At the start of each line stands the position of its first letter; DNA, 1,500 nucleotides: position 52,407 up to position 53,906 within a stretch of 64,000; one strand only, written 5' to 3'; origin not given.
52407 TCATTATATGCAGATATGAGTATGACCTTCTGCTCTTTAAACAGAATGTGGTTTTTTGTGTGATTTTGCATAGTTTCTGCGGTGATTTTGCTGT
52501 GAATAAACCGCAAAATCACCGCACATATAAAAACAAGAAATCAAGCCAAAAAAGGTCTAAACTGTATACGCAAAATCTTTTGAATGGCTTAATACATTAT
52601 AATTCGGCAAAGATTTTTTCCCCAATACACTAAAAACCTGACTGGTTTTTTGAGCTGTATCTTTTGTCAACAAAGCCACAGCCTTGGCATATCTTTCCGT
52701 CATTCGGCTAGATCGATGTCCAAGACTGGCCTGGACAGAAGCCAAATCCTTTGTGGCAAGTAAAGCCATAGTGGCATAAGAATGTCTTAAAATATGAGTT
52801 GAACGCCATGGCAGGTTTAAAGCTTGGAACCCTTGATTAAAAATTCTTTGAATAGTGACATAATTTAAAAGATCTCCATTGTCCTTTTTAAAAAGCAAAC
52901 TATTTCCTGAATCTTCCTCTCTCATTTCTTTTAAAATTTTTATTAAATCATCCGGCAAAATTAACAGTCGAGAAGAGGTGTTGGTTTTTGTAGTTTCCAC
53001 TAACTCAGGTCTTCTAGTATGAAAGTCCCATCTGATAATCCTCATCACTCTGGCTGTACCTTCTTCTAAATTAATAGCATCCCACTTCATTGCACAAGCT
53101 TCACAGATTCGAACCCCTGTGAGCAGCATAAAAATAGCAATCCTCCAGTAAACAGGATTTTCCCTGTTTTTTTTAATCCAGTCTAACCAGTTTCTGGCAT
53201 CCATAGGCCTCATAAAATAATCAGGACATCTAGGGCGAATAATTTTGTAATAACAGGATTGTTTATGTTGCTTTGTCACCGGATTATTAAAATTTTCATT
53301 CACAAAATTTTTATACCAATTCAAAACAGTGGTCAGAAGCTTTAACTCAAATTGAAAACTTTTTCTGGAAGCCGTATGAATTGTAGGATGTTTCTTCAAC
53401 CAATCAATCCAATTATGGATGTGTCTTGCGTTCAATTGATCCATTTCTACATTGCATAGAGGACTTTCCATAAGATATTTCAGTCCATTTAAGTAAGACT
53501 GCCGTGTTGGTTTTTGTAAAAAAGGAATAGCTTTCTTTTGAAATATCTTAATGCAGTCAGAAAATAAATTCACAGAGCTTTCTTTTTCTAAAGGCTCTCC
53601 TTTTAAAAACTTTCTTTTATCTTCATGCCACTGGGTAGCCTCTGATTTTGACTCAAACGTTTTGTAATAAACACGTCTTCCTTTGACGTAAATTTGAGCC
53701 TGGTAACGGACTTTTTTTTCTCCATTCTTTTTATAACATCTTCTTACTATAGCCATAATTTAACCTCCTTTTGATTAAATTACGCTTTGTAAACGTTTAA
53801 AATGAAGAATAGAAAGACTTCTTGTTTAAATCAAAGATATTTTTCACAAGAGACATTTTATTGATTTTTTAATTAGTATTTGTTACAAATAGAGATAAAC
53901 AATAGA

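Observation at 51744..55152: Shufflon-like pilin C-terminal switch: a ~2-kb invertible segment carrying promoter, pilin leader/N-terminus and a tyrosine recombinase, between two inverted pilin C-terminal cassettes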

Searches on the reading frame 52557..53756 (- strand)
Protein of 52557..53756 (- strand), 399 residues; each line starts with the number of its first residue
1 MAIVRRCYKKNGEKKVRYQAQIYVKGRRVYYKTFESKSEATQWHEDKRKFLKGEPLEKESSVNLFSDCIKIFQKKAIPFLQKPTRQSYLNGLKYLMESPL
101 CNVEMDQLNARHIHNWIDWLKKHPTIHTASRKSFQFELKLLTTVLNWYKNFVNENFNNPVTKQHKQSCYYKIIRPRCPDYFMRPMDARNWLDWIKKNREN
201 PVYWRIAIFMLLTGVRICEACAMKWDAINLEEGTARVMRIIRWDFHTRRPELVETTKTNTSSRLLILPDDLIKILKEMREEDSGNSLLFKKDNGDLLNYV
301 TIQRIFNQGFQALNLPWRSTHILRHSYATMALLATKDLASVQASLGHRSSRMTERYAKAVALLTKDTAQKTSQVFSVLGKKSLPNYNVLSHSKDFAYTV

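Call 6: search_protein_families(library=pfam, proteins=[window:52557-53756:-], max_evalue=0.01)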
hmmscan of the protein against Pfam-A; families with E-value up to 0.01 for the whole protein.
window:52557-53756:- (399 aa): 1 family
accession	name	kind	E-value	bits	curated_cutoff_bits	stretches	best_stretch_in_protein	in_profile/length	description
PF00589.27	Phage_integrase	-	3.6e-20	72.9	27.1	1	205-358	25-167/172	Phage integrase family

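Call 10: find_encoding_contigs(protein=window:52557-53756:-, flank=6000, max_places=10)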
Protein window:52557-53756:- (399 aa): no gene with exactly this product is on record in the collection.

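Call 23: find_homologous_proteins(query=window:52557-53756:-, max_evalue=1e-20)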
Query window:52557-53756:- (399 aa): 362 proteins with E <= 1e-20 among 2291 candidates; the best 120 are listed.
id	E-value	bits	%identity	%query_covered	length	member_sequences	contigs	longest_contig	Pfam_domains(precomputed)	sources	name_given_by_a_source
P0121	1.5e-272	921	100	100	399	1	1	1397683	PF00589.28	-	-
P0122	1.3e-227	773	86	97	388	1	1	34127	PF00589.28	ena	-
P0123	1.5e-222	756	81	98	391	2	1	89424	PF00589.28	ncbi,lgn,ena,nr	ncbi:MAG: site-specific integrase [Bdellovibrionales bacterium]|nr:site-specific integrase [Bdellovi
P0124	5.4e-209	712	80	96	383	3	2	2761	PF00589.28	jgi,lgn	-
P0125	1.8e-183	628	69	96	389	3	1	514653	PF00589.28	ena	-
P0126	2.9e-176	604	69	96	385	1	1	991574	PF00589.28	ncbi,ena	-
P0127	3.3e-166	571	71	86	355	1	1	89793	PF00589.28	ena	-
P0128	5.8e-164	563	64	95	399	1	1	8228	PF00589.28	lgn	-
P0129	2.4e-155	535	59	96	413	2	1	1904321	PF00589.28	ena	-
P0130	4.9e-152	524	59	95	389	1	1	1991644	PF00589.28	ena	-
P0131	2.9e-150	518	59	95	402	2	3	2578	PF00589.28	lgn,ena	-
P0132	1.1e-148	513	59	97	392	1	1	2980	PF00589.28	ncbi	-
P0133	1.4e-146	506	61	90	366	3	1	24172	PF00589.28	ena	-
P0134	1.4e-145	503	56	95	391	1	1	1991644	PF00589.28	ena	-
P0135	1.9e-144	499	54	100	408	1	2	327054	PF00589.28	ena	-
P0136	8.6e-144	497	56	95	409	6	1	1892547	PF00589.28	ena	-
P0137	5.1e-143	495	57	95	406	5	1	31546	PF00589.28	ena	-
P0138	2.5e-142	492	55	95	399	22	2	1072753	PF00589.28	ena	-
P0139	2.6e-142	492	54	95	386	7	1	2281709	PF00589.28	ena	-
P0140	3.7e-142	492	56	98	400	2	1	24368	PF00589.28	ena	-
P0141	5.7e-142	491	56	95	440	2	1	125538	PF00589.28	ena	-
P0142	5.9e-142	491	57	95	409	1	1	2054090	PF00589.28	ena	-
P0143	1.2e-141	490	56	99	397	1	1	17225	PF00589.28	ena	-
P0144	1.3e-141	490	54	98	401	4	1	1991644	PF00589.28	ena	-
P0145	1.4e-141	490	57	95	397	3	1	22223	PF00589.28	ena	-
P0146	1.9e-141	489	56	98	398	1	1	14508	PF00589.28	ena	-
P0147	2.8e-141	489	55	95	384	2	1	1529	PF00589.28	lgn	-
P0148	3.5e-141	488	55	95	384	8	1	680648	PF00589.28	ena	-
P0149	2.4e-140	486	55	95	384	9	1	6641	PF00589.28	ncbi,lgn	-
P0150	2.7e-140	486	55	95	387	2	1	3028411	PF00589.28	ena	-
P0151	4.2e-140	485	55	95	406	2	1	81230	PF00589.28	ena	-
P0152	5.7e-140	484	56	95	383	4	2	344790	PF00589.28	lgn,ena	-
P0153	1.5e-139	483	54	95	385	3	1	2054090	PF00589.28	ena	-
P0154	2.1e-139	483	56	97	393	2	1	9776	PF00589.28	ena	-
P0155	2.2e-139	483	55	95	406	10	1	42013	PF00589.28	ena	-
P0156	6.6e-139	481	55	95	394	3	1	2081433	PF00589.28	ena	-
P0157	9.3e-139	480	55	99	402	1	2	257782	PF00589.28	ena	-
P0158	1.6e-138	480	53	95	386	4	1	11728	PF00589.28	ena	-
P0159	3.5e-138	479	54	95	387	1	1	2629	PF00589.28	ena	-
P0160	3.9e-138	478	54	96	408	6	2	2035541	PF00589.28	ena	-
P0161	4.1e-138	478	55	95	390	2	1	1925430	PF00589.28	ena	-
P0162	4.8e-138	478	54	95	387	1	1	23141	PF00589.28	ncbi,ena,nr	ncbi:MAG: site-specific integrase [Bdellovibrionales bacterium]|nr:site-specific integrase [Bdellovi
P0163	7.3e-138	478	56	95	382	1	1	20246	PF00589.28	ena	-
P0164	8.2e-138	477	55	96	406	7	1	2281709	PF00589.28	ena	-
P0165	1.3e-137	477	55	95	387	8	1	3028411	PF00589.28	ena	-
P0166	4.2e-137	475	54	95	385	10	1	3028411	PF00589.28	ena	-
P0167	8.6e-137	474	53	95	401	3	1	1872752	PF00589.28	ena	-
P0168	1.5e-136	473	54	97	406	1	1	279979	PF00589.28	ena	-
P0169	3.6e-136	472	53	95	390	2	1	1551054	PF00589.28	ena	-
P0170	4.7e-136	472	55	95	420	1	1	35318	PF00589.28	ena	-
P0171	9.7e-136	471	54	96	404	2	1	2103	PF00589.28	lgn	-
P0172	2.3e-135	469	54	95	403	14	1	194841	PF00589.28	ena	-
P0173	1.0e-134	467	54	95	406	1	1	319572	PF00589.28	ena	-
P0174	1.5e-134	467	53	96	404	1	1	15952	PF00589.28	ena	-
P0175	5.2e-134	465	53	95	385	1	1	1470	PF00589.28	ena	-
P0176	9.5e-134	464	53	96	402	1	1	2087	PF00589.28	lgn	-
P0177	1.2e-133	464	52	98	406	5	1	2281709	PF00589.28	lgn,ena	-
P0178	1.5e-133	463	52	96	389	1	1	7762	PF00589.28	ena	-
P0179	4.1e-132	459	52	96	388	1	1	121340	PF00589.28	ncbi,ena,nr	ncbi:MAG: site-specific integrase [Bdellovibrionales bacterium]|nr:site-specific integrase [Bdellovi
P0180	6.0e-132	458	51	96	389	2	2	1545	PF00589.28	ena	-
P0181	8.4e-132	458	51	95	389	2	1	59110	PF00589.28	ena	-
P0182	1.0e-131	457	53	96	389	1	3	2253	PF00589.28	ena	-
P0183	1.3e-131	457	51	96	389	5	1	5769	PF00589.28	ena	-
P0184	1.9e-131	456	52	95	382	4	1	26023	PF00589.28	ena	-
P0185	4.9e-131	455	52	96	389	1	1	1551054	PF00589.28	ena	-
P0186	1.5e-130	453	52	96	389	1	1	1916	PF00589.28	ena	-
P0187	2.0e-130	453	53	95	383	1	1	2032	PF00589.28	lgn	-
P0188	3.1e-130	452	57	89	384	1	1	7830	PF00589.28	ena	-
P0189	3.2e-130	452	50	96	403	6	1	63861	PF00589.28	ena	-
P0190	9.2e-130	451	51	95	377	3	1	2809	PF00589.28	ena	-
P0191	2.1e-129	450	52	96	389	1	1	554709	PF00589.28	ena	-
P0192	4.0e-129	449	51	96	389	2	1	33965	PF00589.28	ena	-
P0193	5.0e-129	448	51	96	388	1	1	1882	PF00589.28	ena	-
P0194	5.0e-129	448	52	95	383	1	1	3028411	PF00589.28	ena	-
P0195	5.7e-129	448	50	96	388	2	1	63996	PF00589.28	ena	-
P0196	5.8e-129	448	50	95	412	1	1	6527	PF00589.28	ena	-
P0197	1.6e-128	447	51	96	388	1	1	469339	PF00589.28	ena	-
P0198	2.9e-128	446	51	96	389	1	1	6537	PF00589.28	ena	-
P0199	5.6e-128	445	51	96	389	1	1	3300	PF00589.28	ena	-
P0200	2.8e-127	443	50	96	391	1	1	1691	PF00589.28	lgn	-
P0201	6.7e-127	441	50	96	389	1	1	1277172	PF00589.28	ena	-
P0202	1.3e-126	441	50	96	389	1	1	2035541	PF00589.28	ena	-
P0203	2.0e-126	440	51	95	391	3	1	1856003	PF00589.28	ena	-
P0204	1.0e-125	438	50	96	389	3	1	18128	PF00589.28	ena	-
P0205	1.9e-125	437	50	96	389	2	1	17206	PF00589.28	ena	-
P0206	9.3e-125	434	51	95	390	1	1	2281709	PF00589.28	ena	-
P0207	1.2e-124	434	53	94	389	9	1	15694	PF00589.28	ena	-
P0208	1.5e-124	434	49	96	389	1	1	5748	PF00589.28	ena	-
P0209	1.5e-124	434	53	93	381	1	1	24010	PF00589.28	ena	-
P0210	2.9e-124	433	52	94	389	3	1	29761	PF00589.28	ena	-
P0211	4.1e-124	432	51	94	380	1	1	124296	PF00589.28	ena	-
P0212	3.3e-123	429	53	94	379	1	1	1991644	PF00589.28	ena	-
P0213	3.6e-123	429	48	96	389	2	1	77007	PF00589.28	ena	-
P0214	4.1e-123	429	49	96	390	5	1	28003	PF00589.28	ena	-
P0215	1.0e-122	428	51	94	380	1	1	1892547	PF00589.28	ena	-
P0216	1.5e-122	427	49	96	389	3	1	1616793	PF00589.28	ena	-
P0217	1.5e-122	427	51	93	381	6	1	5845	PF00589.28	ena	-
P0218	3.0e-122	426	52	93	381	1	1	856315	PF00589.28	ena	-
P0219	4.4e-122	426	57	79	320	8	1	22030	PF00589.28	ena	-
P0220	6.1e-122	425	51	96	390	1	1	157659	PF00589.28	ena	-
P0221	9.2e-122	425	52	94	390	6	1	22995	PF00589.28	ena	-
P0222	1.0e-121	424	51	94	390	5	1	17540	PF00589.28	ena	-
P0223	2.0e-121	423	51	90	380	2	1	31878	PF00589.28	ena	-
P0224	2.3e-121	423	49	96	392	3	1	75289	PF00589.28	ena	-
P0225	2.6e-121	423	51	93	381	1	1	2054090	PF00589.28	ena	-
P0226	3.1e-121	423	53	93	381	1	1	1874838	PF00589.28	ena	-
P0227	3.3e-121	423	50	95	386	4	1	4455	PF00589.28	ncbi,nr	ncbi:MAG: site-specific integrase [Oligoflexia bacterium]|nr:site-specific integrase [Oligoflexia ba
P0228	3.6e-121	423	51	93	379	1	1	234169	PF00589.28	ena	-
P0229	2.2e-120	420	51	93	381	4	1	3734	PF00589.28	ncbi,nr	ncbi:MAG: site-specific integrase [Bdellovibrionales bacterium]|nr:site-specific integrase [Bdellovi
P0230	3.0e-120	420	52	93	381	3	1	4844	PF00589.28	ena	-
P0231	3.5e-120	419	51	94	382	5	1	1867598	PF00589.28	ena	-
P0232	4.4e-120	419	50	94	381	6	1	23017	PF00589.28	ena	-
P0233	6.0e-120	419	52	95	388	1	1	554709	PF00589.28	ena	-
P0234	7.6e-120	418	52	95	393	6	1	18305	PF00589.28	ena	-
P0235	8.2e-120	418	54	87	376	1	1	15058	PF00589.28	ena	-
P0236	1.3e-119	417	52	94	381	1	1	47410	PF00589.28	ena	-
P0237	1.5e-119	417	51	94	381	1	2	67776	PF00589.28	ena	-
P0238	1.8e-119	417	52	93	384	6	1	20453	PF00589.28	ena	-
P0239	1.8e-119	417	51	94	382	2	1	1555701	PF00589.28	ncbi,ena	-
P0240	1.9e-119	417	51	96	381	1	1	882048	PF00589.28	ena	-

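Call 24: find_encoding_contigs(protein=P0122, flank=8000, max_places=3)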
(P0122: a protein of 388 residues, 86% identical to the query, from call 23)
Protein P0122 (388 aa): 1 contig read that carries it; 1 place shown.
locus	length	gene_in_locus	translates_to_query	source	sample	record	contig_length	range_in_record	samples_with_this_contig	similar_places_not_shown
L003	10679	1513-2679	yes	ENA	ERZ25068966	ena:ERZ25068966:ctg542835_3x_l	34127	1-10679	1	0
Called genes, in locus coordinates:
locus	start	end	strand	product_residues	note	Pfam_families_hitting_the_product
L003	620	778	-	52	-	PF07963:N_methyl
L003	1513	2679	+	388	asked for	PF00589:Phage_integrase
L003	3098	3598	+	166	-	-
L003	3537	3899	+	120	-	-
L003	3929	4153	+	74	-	-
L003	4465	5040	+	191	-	PF13365:Trypsin_2 (faint)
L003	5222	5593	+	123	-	PF08238:Sel1 (weak)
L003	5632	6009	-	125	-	-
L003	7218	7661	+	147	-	PF02897:Peptidase_S9_N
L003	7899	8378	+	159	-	PF00326:Peptidase_S9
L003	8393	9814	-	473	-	-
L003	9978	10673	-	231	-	-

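Call 25: find_encoding_contigs(protein=P0123, flank=8000, max_places=3)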
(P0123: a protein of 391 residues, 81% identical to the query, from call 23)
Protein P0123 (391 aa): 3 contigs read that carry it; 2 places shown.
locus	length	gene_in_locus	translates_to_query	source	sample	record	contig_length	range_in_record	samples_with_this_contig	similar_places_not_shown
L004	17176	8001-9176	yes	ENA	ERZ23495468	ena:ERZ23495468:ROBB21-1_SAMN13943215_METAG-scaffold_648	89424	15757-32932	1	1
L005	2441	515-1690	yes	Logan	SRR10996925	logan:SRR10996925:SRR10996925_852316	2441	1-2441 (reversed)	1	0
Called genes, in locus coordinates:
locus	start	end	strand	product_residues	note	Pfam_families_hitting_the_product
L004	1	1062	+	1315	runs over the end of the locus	-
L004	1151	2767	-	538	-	PF01464:SLT (faint)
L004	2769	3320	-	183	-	-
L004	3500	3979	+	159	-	-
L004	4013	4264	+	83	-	-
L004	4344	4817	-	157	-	-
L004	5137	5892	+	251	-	-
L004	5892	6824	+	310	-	PF08843:AbiEii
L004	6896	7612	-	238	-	PF07963:N_methyl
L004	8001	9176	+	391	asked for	PF00589:Phage_integrase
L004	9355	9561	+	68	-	PF15919:HicB_lk_antitox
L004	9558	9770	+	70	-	PF07927:HicA_toxin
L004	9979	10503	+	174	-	-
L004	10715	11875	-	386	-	PF13173:AAA_14, PF13401:AAA_22 (faint), PF13635:DUF4143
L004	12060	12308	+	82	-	-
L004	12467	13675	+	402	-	-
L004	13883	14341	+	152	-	PF04391:DUF533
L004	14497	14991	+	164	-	-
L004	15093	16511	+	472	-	PF13541:ChlI, PF00158:Sigma54_activat (faint), PF01078:Mg_chelatase, PF13335:Mg_chelatase_C, PF17863:AAA_lid_2 (weak)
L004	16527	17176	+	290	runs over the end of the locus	PF03772:Competence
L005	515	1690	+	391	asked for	PF00589:Phage_integrase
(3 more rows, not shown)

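Call 26: find_encoding_contigs(protein=P0125, flank=8000, max_places=3)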
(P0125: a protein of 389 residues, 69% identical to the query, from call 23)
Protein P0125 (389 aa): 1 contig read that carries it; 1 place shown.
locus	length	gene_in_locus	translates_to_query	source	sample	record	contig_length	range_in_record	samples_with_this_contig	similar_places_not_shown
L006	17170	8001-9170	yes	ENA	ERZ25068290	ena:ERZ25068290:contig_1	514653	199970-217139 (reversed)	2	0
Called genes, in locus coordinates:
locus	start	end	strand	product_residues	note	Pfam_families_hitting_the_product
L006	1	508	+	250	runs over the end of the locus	PF07505:DUF5131, PF17338:GP88 (weak)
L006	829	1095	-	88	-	-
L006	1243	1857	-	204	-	-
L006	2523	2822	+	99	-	PF12844:HTH_19 (weak), PF01381:HTH_3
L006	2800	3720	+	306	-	PF00078:RVT_1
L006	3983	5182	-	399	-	PF01381:HTH_3, PF06114:Peptidase_M78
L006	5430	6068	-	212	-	PF05869:Dam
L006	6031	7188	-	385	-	-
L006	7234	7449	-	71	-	-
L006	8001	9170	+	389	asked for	PF00589:Phage_integrase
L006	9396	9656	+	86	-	PF13744:HTH_37, PF13560:HTH_31 (weak), PF01381:HTH_3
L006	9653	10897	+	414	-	PF13657:Couple_hipA, PF07804:HipA_C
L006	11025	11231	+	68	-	PF15919:HicB_lk_antitox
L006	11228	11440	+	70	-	PF07927:HicA_toxin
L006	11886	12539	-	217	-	PF01936:NYN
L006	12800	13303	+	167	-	-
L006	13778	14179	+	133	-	-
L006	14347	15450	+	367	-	-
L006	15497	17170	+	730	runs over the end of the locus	-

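Call 33: find_related_loci(query=A2, collection=genome_contigs, flank=8000)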
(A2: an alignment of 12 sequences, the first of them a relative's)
Query A2 (399 aa) in genome_contigs; peptide patterns used: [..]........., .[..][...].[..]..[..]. (x = any residue, [..] = any of these).
131 stretches matched a pattern; 73 encode a relative of the query (tblastn E <= 1e-3); 69 distinct loci.
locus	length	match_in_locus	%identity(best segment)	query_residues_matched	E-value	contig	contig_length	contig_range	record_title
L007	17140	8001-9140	69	1-382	0e+0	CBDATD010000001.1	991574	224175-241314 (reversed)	MAG: Bdellovibrionales bacterium isolate 585bcca8-31af-42a4-9075-87e9a9e69cb9 genome assembly, contig: contig_1, whole g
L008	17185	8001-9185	80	1-395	0e+0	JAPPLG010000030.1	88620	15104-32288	MAG: Bdellovibrionales bacterium isolate RHO3_bin_17 NODE_617_length_88620_cov_34.088489, whole genome shotgun sequence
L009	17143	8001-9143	56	1-379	2e-149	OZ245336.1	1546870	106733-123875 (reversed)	MAG: Bdellovibrionales bacterium isolate b763dff2-9b9c-4fd6-a4c3-362557c5312a genome assembly, chromosome: 1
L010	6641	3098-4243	55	1-379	9e-147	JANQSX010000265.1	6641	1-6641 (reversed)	MAG: Bdellovibrionales bacterium isolate IP30b_bin.7 k99_272103, whole genome shotgun sequence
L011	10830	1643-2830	54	1-394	3e-146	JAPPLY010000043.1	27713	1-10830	MAG: Bdellovibrionales bacterium isolate RHO3_bin_33 NODE_3079_length_27713_cov_14.414094, whole genome shotgun sequence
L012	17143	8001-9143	55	1-379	1e-145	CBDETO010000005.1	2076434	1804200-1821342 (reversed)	MAG: Bdellovibrionales bacterium isolate 3909de7a-6806-4ff3-aa1f-b473fb14ec58 genome assembly, contig: contig_5, whole g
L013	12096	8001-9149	54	1-381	6e-143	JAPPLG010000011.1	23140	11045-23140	MAG: Bdellovibrionales bacterium isolate RHO3_bin_17 NODE_3709_length_23140_cov_32.679142, whole genome shotgun sequence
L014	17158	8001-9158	52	1-383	2e-136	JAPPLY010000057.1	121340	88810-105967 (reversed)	MAG: Bdellovibrionales bacterium isolate RHO3_bin_33 NODE_363_length_121340_cov_14.561380, whole genome shotgun sequence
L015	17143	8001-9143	53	1-379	1e-135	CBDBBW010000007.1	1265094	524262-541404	MAG: Bdellovibrionales bacterium isolate dea61dae-8d83-4a52-8d99-894d0c87a452 genome assembly, contig: contig_7, whole g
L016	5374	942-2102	51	1-383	6e-132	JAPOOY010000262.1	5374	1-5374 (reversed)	MAG: Bdellovibrionales bacterium isolate APA_bin_46 c_000000315088, whole genome shotgun sequence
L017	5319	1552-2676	52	1-375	1e-128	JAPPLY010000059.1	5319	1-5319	MAG: Bdellovibrionales bacterium isolate RHO3_bin_33 NODE_14910_length_5319_cov_16.458777, whole genome shotgun sequence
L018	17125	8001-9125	52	1-375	9e-128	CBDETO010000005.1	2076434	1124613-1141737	MAG: Bdellovibrionales bacterium isolate 3909de7a-6806-4ff3-aa1f-b473fb14ec58 genome assembly, contig: contig_5, whole g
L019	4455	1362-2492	50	1-380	3e-128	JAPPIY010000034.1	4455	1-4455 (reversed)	MAG: Oligoflexia bacterium isolate RHO2_bin_34 NODE_17171_length_4455_cov_4.924318, whole genome shotgun sequence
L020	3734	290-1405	51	1-372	1e-128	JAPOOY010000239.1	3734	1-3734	MAG: Bdellovibrionales bacterium isolate APA_bin_46 c_000000209853, whole genome shotgun sequence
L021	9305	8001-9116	51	1-372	3e-124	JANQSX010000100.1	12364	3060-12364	MAG: Bdellovibrionales bacterium isolate IP30b_bin.7 k99_47239, whole genome shotgun sequence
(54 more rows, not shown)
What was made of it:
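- The family is multicopy (call 33).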
